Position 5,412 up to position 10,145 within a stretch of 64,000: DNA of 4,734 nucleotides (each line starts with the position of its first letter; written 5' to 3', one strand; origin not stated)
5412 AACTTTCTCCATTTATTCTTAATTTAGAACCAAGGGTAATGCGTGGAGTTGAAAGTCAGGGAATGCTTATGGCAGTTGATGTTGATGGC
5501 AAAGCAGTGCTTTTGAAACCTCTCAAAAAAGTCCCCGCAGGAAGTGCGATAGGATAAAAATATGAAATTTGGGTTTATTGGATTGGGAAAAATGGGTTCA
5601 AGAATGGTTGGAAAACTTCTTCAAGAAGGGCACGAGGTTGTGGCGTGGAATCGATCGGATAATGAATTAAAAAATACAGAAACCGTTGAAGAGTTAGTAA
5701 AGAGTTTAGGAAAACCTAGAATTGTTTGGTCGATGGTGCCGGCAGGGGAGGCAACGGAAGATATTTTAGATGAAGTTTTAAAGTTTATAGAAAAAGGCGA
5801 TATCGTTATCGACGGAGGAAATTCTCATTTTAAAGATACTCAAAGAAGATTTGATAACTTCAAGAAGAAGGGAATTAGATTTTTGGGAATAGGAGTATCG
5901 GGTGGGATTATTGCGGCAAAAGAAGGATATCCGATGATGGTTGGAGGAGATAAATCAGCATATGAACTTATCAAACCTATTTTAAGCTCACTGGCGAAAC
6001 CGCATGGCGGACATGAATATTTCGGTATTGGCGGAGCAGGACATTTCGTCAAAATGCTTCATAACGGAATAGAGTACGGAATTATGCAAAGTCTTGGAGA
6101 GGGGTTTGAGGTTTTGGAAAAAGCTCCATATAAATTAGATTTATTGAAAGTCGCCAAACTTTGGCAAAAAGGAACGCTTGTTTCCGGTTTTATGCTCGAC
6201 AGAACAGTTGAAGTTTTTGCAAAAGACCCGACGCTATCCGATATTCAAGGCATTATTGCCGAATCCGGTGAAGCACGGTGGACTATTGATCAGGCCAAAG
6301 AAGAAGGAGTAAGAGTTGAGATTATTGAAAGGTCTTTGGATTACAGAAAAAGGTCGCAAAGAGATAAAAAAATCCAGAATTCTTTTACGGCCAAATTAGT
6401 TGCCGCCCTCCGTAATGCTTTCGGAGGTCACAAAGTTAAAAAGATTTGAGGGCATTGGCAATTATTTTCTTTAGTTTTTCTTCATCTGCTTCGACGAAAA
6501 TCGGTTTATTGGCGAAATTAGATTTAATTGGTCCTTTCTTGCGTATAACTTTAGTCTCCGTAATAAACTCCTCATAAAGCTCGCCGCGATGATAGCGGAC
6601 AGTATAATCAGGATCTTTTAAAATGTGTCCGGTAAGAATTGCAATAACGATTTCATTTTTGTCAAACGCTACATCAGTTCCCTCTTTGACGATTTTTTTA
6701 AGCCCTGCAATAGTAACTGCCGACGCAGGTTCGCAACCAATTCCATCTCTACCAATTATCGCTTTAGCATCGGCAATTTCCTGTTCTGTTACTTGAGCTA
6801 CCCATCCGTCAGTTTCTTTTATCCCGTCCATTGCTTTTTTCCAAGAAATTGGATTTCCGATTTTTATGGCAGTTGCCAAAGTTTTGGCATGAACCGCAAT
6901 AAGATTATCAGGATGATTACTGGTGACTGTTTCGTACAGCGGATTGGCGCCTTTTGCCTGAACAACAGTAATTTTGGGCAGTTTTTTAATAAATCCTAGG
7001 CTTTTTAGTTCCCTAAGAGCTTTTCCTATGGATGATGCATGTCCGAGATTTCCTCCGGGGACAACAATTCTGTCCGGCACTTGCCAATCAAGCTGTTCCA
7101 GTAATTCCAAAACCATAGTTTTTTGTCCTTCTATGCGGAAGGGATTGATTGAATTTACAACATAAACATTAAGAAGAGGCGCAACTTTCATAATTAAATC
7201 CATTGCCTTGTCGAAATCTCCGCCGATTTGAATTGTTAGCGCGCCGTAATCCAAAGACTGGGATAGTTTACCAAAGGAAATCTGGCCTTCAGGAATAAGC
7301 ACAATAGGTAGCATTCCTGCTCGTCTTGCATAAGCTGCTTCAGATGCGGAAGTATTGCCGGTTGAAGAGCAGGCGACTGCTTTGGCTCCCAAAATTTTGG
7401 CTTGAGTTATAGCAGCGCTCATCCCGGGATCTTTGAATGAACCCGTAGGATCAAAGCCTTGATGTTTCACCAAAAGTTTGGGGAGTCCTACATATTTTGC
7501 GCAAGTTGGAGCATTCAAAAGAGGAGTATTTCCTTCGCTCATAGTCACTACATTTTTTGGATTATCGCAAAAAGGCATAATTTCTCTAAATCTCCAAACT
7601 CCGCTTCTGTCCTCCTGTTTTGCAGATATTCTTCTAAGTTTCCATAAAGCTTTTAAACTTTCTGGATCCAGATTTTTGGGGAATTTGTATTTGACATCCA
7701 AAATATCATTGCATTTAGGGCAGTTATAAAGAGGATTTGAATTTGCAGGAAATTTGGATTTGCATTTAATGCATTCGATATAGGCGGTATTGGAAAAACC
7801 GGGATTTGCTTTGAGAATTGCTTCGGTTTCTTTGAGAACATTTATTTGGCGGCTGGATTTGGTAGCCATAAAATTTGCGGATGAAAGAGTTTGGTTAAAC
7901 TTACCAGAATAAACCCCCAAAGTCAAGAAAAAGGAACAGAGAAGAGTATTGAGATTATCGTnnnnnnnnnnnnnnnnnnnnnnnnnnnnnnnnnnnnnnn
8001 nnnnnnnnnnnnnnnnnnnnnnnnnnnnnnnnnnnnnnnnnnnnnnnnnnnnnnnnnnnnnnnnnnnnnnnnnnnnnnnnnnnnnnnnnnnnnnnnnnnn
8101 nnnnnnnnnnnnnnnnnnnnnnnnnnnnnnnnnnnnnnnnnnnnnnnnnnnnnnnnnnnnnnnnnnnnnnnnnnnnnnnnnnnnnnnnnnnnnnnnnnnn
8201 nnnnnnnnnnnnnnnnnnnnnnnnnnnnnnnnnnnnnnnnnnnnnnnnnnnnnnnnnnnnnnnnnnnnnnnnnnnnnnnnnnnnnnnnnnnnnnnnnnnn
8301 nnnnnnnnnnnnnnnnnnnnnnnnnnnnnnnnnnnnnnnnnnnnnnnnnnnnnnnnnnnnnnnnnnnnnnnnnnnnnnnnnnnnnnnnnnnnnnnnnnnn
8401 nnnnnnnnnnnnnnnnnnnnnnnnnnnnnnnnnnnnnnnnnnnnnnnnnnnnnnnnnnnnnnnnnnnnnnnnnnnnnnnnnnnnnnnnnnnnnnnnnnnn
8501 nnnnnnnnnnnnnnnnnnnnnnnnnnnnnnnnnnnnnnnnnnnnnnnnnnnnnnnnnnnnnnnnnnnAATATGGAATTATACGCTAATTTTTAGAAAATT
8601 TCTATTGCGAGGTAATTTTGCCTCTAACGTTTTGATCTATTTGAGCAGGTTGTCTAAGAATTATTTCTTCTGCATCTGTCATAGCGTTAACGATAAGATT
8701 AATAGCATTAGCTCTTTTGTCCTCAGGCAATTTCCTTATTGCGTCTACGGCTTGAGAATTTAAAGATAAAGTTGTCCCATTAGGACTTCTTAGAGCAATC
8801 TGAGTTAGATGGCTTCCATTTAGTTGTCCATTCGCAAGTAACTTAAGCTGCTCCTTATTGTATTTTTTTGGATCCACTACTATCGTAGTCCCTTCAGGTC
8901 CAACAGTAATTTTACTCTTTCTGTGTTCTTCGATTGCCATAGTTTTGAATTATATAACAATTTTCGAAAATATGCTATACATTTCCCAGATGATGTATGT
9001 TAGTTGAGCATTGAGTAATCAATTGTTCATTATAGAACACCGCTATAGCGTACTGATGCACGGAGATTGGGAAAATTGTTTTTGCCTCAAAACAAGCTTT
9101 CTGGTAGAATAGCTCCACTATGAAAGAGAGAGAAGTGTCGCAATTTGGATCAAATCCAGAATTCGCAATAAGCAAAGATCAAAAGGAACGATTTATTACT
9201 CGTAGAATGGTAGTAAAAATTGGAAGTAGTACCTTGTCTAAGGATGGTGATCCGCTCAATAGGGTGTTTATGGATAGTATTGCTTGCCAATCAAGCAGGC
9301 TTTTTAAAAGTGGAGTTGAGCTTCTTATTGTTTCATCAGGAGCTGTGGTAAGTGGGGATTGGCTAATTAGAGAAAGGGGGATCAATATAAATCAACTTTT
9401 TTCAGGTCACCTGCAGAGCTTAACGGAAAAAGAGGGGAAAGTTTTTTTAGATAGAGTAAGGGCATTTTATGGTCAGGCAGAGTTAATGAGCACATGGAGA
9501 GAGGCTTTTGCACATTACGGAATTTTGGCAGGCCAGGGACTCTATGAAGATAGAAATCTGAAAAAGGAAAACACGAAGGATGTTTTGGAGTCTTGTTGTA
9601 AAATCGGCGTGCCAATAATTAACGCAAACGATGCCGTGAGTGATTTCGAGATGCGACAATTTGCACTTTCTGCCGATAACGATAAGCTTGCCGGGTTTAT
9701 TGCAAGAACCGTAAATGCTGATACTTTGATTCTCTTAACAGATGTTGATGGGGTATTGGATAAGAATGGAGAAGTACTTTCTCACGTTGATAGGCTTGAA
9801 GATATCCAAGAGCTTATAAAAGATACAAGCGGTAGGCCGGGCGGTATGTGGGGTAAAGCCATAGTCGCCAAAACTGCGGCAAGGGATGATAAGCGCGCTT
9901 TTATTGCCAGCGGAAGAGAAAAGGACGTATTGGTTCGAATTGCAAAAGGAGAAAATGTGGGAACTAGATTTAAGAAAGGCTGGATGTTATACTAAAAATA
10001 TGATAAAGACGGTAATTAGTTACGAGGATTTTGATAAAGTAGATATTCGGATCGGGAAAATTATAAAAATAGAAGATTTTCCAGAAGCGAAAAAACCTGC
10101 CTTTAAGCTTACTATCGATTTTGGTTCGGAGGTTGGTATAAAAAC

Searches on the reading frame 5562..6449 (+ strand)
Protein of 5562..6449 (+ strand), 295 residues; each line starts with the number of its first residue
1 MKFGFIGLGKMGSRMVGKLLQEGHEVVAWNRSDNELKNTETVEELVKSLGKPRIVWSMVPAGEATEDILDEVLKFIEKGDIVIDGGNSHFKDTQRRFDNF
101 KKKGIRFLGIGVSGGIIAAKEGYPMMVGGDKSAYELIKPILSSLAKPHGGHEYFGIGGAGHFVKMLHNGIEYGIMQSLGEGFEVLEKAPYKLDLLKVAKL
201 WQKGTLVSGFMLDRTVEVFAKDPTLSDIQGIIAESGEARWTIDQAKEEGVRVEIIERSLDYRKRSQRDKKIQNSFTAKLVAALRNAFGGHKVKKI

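Call 80: search_protein_families(library=pfam, proteins=[window:5562-6449:+], max_evalue=0.000001)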
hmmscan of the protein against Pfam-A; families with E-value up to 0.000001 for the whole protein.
window:5562-6449:+ (295 aa): 2 families
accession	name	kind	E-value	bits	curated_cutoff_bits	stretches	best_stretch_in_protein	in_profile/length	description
PF03446.21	NAD_binding_2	-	5.1e-41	140.8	21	1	2-146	1-154/161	NAD binding domain of 6-phosphogluconate dehydrogenase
PF00393.24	6PGD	-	5.3e-19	69.1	27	1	160-269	1-117/290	6-phosphogluconate dehydrogenase, C-terminal domain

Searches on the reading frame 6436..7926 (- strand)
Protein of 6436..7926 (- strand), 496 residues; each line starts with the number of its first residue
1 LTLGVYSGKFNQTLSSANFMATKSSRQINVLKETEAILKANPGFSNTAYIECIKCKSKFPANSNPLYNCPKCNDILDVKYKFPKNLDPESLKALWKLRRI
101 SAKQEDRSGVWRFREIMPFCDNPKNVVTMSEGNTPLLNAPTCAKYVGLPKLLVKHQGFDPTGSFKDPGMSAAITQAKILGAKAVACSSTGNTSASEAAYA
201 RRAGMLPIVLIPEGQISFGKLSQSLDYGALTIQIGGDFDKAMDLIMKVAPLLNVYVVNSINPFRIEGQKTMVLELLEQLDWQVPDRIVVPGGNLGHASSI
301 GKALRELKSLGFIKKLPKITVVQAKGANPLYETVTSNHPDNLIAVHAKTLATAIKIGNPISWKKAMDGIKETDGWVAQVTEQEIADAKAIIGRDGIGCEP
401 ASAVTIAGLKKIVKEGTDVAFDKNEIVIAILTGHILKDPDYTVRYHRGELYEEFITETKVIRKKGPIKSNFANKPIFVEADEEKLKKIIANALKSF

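Call 80: search_protein_families(library=pfam, proteins=[window:6436-7926:-], max_evalue=0.000001)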
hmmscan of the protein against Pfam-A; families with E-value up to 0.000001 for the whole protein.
window:6436-7926:- (496 aa): 1 family
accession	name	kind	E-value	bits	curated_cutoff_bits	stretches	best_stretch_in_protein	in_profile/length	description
PF00291.31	PALP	-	2.1e-55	188.6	35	1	127-432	1-294/295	Pyridoxal-phosphate dependent enzyme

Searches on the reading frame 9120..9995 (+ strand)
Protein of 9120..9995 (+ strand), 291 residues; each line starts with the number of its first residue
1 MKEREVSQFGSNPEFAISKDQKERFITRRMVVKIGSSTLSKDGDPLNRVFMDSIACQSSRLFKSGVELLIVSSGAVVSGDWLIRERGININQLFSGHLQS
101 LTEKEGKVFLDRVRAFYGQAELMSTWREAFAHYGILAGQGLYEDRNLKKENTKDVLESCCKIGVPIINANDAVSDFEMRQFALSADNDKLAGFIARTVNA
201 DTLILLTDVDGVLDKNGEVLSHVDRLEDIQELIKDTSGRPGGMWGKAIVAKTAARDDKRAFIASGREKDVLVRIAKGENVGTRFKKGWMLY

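Call 80: search_protein_families(library=pfam, proteins=[window:9120-9995:+], max_evalue=0.000001)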
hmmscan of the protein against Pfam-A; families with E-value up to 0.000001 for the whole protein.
window:9120-9995:+ (291 aa): 1 family
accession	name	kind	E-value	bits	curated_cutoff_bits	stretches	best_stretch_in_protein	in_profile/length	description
PF00696.33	AA_kinase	-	2.7e-25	89.9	24.9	1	29-263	2-233/234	Amino acid kinase family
